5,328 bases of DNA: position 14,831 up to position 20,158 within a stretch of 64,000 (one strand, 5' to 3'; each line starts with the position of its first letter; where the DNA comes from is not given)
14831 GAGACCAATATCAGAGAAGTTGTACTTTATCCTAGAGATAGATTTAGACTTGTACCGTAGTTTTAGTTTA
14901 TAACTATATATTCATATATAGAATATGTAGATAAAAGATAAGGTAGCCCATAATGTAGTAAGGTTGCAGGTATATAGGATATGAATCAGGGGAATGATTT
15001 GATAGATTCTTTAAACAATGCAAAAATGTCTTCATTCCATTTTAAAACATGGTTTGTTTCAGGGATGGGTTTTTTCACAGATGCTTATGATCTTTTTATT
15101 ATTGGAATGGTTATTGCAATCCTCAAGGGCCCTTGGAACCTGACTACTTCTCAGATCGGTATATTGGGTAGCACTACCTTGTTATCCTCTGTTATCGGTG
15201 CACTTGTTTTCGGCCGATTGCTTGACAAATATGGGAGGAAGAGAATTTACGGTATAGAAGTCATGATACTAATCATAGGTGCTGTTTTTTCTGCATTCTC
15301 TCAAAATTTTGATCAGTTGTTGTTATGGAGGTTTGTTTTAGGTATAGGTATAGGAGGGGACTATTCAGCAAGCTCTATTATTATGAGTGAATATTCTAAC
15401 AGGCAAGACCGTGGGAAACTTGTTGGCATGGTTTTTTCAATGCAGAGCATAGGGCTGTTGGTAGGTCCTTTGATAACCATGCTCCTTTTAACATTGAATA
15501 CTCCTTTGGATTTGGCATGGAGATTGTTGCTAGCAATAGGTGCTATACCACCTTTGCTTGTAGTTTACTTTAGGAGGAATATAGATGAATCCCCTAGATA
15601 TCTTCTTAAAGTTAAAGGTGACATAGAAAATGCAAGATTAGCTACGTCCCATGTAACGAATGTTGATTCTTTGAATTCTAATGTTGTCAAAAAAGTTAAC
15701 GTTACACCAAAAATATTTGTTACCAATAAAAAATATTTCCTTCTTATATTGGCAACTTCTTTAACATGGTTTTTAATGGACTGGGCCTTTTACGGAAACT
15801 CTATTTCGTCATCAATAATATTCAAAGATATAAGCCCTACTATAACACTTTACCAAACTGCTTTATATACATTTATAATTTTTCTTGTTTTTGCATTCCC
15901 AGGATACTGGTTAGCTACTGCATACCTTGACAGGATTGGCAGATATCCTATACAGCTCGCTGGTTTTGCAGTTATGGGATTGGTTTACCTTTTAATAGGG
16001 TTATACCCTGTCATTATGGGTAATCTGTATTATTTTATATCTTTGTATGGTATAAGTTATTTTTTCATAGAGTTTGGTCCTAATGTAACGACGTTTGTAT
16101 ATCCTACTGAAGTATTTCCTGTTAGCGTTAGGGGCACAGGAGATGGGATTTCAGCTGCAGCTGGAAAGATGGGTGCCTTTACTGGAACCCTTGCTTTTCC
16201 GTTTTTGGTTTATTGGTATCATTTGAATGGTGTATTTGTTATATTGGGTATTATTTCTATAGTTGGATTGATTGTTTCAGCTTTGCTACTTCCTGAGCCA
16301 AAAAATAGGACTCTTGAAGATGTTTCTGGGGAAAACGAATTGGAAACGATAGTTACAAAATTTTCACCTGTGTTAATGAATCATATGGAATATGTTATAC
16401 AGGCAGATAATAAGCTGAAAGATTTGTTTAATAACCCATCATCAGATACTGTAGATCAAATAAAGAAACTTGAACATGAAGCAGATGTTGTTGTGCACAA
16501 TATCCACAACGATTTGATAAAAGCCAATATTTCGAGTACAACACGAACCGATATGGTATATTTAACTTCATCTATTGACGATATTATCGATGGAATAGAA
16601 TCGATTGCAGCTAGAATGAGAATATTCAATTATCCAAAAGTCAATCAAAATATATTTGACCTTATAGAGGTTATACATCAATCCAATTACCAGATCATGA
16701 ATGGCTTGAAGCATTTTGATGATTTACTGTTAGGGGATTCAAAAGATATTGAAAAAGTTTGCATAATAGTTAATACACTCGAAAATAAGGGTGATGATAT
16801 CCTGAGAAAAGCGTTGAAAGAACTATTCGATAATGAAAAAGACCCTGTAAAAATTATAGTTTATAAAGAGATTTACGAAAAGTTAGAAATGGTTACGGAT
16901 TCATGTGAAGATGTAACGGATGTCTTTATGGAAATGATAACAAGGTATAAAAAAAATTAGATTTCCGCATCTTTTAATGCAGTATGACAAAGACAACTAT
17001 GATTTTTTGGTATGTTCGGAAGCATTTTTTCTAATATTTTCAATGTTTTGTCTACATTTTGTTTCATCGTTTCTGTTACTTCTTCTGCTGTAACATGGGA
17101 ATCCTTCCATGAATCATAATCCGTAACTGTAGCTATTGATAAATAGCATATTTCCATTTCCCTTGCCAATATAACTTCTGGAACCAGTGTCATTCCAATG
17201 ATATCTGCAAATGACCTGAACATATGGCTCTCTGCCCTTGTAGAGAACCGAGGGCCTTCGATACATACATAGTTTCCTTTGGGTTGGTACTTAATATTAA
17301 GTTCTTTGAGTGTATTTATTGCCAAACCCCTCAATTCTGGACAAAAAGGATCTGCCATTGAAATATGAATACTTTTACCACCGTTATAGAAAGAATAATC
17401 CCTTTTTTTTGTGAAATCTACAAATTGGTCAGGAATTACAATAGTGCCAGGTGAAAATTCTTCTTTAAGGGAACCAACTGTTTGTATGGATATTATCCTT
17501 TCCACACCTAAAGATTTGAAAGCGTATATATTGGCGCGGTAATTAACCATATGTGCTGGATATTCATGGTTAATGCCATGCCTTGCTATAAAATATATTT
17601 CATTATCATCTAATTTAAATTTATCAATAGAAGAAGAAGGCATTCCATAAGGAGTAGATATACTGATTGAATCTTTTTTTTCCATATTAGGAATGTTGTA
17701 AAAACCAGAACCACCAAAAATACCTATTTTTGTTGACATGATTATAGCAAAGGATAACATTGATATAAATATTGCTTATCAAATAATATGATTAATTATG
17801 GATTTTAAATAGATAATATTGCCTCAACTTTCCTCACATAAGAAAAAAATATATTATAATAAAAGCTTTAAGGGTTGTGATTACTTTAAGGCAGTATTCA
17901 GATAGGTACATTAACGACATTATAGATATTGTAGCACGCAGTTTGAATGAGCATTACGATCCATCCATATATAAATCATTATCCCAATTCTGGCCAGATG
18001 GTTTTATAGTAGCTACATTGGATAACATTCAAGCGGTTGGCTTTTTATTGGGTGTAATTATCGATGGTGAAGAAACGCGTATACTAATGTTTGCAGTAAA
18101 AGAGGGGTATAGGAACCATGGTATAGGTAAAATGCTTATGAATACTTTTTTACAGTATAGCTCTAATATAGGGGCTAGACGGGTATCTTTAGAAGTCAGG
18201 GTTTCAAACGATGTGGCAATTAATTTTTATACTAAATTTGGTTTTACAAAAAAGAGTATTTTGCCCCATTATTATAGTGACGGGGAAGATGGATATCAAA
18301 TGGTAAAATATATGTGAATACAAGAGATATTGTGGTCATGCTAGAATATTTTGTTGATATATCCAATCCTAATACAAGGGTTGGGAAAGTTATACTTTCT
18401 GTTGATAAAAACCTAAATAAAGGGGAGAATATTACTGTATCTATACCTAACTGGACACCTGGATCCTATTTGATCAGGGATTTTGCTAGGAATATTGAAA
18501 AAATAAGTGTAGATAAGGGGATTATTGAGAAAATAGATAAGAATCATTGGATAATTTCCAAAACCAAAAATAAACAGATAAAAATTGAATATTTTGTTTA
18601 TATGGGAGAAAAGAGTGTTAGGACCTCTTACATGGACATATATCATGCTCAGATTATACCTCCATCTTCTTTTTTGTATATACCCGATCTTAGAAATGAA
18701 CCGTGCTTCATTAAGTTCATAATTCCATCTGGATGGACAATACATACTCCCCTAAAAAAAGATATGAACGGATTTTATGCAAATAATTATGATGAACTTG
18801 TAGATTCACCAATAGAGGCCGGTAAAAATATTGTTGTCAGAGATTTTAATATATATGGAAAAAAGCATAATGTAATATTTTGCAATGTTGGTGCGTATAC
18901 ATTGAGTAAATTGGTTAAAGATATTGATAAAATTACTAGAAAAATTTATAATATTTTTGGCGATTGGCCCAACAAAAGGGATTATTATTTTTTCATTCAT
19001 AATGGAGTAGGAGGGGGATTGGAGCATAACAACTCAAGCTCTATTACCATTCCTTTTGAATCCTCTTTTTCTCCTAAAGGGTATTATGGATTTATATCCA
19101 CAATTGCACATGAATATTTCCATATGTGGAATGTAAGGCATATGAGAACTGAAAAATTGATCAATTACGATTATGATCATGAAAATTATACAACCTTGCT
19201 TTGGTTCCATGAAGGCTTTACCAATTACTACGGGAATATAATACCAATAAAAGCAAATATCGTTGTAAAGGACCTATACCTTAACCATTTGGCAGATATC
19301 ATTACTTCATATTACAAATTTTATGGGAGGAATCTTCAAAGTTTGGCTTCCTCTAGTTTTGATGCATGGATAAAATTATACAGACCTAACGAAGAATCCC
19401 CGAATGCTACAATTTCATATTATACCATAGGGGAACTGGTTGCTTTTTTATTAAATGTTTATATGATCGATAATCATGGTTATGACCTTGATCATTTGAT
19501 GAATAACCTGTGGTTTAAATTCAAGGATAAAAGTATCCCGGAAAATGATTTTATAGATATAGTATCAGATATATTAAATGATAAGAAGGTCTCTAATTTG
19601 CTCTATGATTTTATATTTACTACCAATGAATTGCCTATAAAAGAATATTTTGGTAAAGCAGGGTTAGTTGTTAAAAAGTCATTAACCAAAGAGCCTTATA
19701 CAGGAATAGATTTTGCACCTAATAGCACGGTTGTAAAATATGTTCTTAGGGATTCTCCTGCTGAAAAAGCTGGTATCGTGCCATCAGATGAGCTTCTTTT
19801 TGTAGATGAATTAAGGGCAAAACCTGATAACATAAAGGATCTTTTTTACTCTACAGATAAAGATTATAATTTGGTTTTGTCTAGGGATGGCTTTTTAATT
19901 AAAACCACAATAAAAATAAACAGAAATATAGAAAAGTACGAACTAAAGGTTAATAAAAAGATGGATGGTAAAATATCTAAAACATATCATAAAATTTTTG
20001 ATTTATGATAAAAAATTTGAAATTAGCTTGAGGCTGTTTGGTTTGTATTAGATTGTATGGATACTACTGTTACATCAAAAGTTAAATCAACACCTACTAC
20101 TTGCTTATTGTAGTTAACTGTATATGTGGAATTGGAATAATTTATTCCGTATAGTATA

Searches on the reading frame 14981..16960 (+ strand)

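Call 36: search_protein_families(library=pfam, proteins=[window:14981-16960:+], max_evalue=0.001)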
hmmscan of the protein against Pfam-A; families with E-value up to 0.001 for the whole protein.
window:14981-16960:+ (659 aa): 4 families
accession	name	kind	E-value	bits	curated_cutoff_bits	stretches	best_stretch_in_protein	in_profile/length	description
PF00083.30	Sugar_tr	-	4.5e-51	174.6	22.3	1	55-448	44-448/452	Sugar (and other) transporter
PF07690.21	MFS_1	-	2.1e-40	139.2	33.4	2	30-386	4-330/347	Major Facilitator Superfamily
PF01865.21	PhoU_div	-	8.4e-20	71.5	24.4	1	465-653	17-212/214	Protein of unknown function DUF47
PF06779.20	MFS_4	-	1e-07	32.1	26.3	1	52-196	23-169/364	Uncharacterised MFS-type transporter YbfB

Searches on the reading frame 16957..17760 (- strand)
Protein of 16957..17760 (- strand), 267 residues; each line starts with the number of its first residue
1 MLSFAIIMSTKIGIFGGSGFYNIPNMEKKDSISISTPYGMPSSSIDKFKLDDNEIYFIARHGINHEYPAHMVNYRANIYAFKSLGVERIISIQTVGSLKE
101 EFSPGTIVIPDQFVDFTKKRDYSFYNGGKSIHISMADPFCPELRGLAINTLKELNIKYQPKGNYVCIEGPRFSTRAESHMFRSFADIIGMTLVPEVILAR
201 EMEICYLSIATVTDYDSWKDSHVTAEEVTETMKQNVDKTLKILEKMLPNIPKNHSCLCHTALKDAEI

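Call 36: search_protein_families(library=pfam, proteins=[window:16957-17760:-], max_evalue=0.001)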
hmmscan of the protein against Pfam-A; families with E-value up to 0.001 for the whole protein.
window:16957-17760:- (267 aa): 1 family
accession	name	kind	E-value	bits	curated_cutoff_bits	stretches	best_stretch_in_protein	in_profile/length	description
PF01048.26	PNP_UDP_1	-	9e-46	156.6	25.1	1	11-247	1-232/233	Phosphorylase superfamily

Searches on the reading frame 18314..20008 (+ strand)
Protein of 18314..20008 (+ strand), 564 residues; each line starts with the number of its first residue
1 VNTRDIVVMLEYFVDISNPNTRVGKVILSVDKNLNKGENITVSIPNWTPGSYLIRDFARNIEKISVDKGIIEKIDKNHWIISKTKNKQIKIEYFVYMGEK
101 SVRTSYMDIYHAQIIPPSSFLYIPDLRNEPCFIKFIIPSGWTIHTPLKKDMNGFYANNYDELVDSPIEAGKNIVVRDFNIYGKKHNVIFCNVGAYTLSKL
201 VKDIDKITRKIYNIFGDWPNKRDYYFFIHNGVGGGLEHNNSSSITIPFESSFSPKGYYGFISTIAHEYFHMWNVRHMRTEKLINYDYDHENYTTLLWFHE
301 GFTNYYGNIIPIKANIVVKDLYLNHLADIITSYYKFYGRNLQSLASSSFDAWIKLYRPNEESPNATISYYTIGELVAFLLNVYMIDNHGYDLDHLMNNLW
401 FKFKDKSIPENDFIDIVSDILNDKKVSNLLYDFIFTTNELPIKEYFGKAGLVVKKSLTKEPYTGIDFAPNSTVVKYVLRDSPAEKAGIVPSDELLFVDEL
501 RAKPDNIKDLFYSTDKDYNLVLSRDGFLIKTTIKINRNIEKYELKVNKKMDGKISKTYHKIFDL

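Call 36: search_protein_families(library=pfam, proteins=[window:18314-20008:+], max_evalue=0.001)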
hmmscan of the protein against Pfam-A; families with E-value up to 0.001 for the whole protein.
window:18314-20008:+ (564 aa): 2 families
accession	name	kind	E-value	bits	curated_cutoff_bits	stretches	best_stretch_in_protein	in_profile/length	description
PF17899.6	Peptidase_M61_N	-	7.6e-41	140.3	23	1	12-171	2-168/168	Peptidase M61 N-terminal domain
PF05299.18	Peptidase_M61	-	2e-40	138.3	22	1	260-376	2-118/118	M61 glycyl aminopeptidase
